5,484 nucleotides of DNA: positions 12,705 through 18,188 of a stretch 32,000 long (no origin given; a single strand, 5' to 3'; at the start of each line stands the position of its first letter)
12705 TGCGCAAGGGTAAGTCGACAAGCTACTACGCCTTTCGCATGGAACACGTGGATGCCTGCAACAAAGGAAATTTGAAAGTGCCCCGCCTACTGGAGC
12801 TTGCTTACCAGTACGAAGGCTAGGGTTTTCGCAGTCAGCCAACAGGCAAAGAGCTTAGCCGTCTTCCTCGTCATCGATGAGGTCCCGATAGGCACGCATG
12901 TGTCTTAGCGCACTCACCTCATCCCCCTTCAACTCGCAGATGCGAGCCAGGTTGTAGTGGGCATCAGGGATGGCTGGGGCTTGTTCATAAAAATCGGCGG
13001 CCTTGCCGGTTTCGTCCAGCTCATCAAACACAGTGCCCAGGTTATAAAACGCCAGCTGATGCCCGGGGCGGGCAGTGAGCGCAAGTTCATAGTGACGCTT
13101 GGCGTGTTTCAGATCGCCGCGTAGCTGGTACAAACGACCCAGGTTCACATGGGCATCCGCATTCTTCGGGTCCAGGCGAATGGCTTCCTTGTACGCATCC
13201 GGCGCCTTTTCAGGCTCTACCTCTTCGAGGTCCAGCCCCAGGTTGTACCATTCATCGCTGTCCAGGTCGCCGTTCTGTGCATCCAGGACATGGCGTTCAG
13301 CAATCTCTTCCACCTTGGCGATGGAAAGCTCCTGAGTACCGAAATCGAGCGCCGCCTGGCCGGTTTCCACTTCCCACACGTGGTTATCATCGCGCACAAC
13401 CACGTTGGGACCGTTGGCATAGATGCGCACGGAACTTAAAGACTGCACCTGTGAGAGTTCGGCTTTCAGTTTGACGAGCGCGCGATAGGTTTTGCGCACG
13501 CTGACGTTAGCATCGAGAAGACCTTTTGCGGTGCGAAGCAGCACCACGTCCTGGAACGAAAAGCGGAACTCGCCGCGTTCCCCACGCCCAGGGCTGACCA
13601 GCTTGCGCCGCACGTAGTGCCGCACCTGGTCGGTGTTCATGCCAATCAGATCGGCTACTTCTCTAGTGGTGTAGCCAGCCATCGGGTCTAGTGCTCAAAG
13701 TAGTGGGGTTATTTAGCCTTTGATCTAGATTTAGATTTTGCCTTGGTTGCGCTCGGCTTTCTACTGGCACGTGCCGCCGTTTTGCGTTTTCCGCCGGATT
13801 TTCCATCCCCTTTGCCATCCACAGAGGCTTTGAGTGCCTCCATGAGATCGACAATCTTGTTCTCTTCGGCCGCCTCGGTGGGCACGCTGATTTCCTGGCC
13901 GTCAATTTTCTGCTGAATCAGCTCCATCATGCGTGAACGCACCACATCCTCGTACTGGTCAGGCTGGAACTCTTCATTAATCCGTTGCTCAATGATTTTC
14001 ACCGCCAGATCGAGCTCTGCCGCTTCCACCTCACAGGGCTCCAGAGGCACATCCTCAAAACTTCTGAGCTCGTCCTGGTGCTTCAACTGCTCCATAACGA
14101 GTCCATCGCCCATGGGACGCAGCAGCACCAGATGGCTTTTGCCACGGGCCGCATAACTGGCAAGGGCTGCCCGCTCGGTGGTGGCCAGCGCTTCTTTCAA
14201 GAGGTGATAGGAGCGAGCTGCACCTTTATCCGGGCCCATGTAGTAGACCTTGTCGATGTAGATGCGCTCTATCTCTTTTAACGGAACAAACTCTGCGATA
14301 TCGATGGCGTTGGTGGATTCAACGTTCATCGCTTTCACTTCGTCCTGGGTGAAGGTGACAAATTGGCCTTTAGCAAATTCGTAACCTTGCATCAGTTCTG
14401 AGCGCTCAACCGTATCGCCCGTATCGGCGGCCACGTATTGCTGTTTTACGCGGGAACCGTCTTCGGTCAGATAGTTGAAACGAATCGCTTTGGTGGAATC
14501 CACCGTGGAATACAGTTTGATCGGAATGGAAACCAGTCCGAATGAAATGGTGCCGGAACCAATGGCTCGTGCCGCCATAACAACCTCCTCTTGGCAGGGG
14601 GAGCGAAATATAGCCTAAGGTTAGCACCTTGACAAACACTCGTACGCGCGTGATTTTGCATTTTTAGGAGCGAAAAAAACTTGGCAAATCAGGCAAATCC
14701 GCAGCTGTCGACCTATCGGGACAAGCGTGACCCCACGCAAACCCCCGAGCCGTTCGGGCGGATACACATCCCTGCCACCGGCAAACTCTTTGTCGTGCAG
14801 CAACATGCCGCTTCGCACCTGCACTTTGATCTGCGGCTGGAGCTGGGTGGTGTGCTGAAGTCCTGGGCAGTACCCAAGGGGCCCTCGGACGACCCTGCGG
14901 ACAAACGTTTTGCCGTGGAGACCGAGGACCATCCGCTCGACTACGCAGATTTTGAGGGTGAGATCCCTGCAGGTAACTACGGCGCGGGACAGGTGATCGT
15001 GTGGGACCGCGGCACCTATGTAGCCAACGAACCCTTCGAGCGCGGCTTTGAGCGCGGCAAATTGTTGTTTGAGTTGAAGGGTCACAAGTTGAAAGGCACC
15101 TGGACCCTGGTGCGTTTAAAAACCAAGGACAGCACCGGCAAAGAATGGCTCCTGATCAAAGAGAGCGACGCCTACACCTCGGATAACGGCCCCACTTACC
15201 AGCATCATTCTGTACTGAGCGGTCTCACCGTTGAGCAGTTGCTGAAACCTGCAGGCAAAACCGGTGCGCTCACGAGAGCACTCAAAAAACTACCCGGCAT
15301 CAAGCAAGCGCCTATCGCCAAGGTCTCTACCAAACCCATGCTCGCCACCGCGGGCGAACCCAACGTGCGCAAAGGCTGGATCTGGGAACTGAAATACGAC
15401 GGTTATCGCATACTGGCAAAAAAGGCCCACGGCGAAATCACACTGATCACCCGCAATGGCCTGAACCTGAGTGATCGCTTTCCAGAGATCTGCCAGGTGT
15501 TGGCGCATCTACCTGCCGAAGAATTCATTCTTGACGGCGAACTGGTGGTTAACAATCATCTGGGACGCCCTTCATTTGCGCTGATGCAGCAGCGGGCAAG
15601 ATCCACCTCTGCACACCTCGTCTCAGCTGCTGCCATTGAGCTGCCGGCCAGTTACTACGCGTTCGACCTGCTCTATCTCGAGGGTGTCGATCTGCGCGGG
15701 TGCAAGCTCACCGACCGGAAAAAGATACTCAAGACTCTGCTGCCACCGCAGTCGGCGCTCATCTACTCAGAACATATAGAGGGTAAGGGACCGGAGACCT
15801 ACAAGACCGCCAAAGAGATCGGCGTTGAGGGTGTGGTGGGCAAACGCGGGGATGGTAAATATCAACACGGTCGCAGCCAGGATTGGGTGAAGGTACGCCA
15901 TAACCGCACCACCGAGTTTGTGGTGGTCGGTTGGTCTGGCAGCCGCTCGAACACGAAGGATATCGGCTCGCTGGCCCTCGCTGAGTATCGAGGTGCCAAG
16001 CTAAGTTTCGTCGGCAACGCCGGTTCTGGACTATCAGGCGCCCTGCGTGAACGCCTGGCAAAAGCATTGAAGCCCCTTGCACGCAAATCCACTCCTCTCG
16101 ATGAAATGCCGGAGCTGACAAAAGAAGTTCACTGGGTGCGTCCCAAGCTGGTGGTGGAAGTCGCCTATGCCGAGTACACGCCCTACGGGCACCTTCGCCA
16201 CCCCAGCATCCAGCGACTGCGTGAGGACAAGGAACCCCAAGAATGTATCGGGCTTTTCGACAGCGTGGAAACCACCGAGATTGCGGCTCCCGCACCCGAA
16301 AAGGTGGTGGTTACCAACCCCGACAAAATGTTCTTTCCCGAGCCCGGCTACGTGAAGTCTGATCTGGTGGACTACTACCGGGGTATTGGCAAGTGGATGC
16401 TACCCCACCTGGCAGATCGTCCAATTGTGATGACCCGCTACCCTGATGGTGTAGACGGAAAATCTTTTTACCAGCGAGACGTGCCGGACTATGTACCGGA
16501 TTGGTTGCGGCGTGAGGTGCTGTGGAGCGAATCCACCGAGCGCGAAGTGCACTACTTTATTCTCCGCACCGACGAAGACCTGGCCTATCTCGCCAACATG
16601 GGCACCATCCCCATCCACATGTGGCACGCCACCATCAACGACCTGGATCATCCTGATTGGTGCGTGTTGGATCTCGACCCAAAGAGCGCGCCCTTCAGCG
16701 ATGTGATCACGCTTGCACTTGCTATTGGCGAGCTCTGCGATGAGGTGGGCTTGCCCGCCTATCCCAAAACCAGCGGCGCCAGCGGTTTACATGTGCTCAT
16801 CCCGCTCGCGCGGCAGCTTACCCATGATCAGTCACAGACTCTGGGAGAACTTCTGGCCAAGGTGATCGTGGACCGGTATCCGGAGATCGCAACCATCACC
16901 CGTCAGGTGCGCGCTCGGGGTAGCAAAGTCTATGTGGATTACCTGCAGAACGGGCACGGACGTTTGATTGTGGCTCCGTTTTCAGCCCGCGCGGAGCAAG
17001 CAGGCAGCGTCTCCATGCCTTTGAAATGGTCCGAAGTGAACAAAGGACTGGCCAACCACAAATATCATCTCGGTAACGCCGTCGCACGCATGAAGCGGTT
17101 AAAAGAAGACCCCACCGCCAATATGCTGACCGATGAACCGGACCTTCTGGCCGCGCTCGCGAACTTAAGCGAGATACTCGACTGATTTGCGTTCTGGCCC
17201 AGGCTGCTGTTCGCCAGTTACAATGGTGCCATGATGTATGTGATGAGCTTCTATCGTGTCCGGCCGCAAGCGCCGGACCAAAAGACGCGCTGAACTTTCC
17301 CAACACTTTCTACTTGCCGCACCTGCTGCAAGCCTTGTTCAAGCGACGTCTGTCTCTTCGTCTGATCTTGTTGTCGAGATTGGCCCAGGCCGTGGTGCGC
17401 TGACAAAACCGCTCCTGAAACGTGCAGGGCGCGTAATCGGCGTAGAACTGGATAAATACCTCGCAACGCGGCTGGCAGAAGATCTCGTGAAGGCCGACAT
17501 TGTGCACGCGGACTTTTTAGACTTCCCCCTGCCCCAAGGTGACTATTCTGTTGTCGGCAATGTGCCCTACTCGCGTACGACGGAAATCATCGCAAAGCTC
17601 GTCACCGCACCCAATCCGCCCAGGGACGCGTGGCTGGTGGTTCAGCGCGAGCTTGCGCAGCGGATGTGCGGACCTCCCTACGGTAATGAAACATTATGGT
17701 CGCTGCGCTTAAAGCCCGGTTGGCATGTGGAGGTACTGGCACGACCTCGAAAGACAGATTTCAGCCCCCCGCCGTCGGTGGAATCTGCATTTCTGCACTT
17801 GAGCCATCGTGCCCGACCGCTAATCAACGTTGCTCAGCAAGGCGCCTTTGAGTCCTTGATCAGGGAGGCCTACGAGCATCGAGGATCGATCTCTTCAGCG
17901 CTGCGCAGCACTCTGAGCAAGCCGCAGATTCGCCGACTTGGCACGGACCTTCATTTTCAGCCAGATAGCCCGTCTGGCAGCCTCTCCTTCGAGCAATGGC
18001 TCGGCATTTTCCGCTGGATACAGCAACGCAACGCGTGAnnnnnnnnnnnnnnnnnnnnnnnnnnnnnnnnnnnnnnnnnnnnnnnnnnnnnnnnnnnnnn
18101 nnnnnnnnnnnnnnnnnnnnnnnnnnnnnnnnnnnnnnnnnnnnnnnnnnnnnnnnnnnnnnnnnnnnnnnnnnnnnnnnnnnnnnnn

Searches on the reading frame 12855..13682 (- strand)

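Call 10: search_protein_families(library=pfam, proteins=[window:12855-13682:-], max_evalue=0.001)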
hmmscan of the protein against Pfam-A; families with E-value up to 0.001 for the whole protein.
window:12855-13682:- (275 aa): 13 families
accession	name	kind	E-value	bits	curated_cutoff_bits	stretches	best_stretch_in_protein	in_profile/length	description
PF13431.12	TPR_17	-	3.5e-14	52.2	24.4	1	163-191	1-29/34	Tetratricopeptide repeat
PF00515.34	TPR_1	-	5.1e-14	51.8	27.8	1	175-207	1-33/34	Tetratricopeptide repeat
PF07719.23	TPR_2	-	4.4e-12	45.6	27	1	175-208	1-34/34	Tetratricopeptide repeat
PF13411.12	MerR_1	-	4.7e-12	46.3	21.6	1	4-63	1-60/69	MerR HTH family regulatory protein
PF13181.12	TPR_8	-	3.8e-10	39.5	25.7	1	175-207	1-33/34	Tetratricopeptide repeat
PF13424.12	TPR_12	-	3.9e-09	37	30.1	1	175-235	3-71/77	Tetratricopeptide repeat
PF13414.12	TPR_11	-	9.6e-09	35.2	26.8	1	158-187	11-40/42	TPR repeat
PF13432.12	TPR_16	-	1e-08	35.9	32.7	0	158-207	14-63/65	Tetratricopeptide repeat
PF13176.12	TPR_7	-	9.9e-08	31.9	27.9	0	177-207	1-33/36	Tetratricopeptide repeat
PF14559.12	TPR_19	-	2.8e-07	31.2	25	1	157-207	7-57/68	Tetratricopeptide repeat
PF07721.20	TPR_4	-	1e-05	26.1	27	0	177-199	3-25/26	Tetratricopeptide repeat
PF00376.29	MerR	-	1.8e-05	24.9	28.2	1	5-37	1-34/38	MerR family regulatory protein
PF13428.12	TPR_14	-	4.2e-05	24.3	23.5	0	176-216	2-42/44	Tetratricopeptide repeat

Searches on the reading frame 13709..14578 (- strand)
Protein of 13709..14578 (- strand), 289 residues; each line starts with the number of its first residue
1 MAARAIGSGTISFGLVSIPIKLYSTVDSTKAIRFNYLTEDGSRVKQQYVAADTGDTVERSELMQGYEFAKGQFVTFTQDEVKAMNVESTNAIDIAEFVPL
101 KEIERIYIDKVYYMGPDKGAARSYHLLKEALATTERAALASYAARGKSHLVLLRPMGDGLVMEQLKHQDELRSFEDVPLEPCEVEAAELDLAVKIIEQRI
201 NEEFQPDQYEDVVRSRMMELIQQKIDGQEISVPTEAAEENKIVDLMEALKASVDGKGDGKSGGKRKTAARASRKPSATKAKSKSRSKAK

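Call 10: search_protein_families(library=pfam, proteins=[window:13709-14578:-], max_evalue=0.001)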
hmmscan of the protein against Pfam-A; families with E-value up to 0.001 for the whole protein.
window:13709-14578:- (289 aa): 1 family
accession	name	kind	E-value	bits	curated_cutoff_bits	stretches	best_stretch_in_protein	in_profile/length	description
PF02735.22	Ku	-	6.8e-44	150.5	25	1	12-190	1-189/190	Ku70/Ku80 beta-barrel domain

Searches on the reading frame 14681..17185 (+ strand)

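Call 10: search_protein_families(library=pfam, proteins=[window:14681-17185:+], max_evalue=0.001)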
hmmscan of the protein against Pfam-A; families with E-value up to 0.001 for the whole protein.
window:14681-17185:+ (834 aa): 4 families
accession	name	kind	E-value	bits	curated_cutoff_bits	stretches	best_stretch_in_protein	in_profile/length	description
PF21686.3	LigD_Prim-Pol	-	7.9e-80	268.5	27.4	1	559-811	2-253/254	LigD, primase-polymerase domain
PF13298.12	LigD_N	-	4.9e-44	149.3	31.1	1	40-145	1-107/107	DNA Ligase D 3'-phosphoesterase domain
PF01068.26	DNA_ligase_A_M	-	1.6e-29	103.5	26.2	1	230-405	19-203/204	ATP dependent DNA ligase domain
PF04679.21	DNA_ligase_A_C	-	2.2e-25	89.3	27.5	1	425-517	2-94/94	ATP dependent DNA ligase C terminal region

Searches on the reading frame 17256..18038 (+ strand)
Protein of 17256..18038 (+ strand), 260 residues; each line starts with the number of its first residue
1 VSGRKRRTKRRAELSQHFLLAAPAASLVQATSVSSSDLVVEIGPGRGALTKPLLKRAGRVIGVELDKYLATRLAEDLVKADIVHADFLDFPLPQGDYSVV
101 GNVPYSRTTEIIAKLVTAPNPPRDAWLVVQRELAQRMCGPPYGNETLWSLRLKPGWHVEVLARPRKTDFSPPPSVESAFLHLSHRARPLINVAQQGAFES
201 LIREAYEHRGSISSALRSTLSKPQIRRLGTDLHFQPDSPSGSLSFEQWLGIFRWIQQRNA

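Call 10: search_protein_families(library=pfam, proteins=[window:17256-18038:+], max_evalue=0.001)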
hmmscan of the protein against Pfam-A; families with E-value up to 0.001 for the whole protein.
window:17256-18038:+ (260 aa): 3 families
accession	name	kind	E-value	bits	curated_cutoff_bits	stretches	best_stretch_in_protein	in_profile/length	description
PF00398.26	RrnaAD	-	3.5e-37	128.4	24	1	9-256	3-262/263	Ribosomal RNA adenine dimethylase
PF13649.12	Methyltransf_25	-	5.5e-06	27.4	27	1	39-100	1-68/97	Methyltransferase domain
PF08241.18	Methyltransf_11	-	1.6e-05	25.9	21.2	1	40-100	1-64/95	Methyltransferase domain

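Call 83: list_cluster_members(proteins=[P0002, window:17256-18038:+, window:13709-14578:-, window:20506-25272:-])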
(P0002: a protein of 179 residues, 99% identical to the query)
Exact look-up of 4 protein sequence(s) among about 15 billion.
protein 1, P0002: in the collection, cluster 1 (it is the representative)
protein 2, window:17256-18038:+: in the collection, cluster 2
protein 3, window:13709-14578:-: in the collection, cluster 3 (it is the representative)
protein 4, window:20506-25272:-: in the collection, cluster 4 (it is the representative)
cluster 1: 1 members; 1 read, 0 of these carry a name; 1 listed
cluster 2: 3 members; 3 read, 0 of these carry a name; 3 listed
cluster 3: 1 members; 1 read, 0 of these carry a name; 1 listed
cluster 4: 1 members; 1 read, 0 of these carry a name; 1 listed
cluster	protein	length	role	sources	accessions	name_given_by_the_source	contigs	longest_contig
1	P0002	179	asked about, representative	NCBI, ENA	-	-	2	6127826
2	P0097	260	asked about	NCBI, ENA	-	-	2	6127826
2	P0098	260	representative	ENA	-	-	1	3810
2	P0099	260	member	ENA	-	-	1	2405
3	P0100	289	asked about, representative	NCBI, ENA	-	-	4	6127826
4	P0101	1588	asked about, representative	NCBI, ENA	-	-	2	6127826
